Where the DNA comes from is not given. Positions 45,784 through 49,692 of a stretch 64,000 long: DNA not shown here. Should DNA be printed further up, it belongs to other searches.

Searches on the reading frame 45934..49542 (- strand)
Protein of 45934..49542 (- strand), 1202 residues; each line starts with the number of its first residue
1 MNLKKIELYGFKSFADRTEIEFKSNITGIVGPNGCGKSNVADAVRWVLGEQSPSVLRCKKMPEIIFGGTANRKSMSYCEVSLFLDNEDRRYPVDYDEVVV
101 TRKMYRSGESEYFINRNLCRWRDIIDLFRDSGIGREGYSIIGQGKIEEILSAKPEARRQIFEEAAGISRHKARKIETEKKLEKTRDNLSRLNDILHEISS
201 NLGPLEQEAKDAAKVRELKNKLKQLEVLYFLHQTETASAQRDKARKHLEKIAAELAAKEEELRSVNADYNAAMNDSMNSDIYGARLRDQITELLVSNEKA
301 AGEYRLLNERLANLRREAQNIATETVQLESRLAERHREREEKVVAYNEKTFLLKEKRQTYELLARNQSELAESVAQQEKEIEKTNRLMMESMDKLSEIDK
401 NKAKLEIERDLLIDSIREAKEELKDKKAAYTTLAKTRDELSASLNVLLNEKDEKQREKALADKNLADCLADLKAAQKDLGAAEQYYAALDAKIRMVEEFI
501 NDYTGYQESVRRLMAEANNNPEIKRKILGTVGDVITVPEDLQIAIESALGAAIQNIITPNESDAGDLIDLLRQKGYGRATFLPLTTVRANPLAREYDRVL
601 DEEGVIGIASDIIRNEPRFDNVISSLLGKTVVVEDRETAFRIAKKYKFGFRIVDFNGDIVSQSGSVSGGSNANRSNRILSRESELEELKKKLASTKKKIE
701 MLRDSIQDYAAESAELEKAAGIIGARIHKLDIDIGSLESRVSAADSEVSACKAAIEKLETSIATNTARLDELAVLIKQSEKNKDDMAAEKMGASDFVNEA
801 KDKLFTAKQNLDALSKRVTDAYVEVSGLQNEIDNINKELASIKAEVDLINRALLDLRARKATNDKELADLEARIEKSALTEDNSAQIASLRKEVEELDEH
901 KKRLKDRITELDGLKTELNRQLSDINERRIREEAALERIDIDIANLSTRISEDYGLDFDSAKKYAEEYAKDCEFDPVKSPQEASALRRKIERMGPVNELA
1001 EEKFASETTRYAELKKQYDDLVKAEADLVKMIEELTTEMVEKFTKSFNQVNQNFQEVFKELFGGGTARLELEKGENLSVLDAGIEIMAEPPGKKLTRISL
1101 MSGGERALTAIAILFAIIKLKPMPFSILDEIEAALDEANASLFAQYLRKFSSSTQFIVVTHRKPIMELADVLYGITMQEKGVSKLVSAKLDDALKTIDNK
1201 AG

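Call 59: search_protein_families(library=pfam, proteins=[window:45934-49542:-], max_evalue=0.00001)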
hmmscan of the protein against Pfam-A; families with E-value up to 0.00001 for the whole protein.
window:45934-49542:- (1202 aa): 4 families
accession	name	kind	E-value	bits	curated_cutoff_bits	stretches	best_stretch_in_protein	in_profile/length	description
PF02463.25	SMC_N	-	6.4e-71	238.7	40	1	3-1184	2-220/220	RecF/RecN/SMC N terminal domain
PF06470.18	SMC_hinge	-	5.7e-25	88.4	22.5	1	526-643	3-116/116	SMC proteins Flexible Hinge Domain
PF13476.12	AAA_23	-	2.3e-17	64.7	27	1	5-262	1-200/201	AAA domain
PF13304.12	AAA_21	-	4.2e-11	43.9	27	0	998-1161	166-298/304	AAA domain, putative AbiEii toxin, Type IV TA system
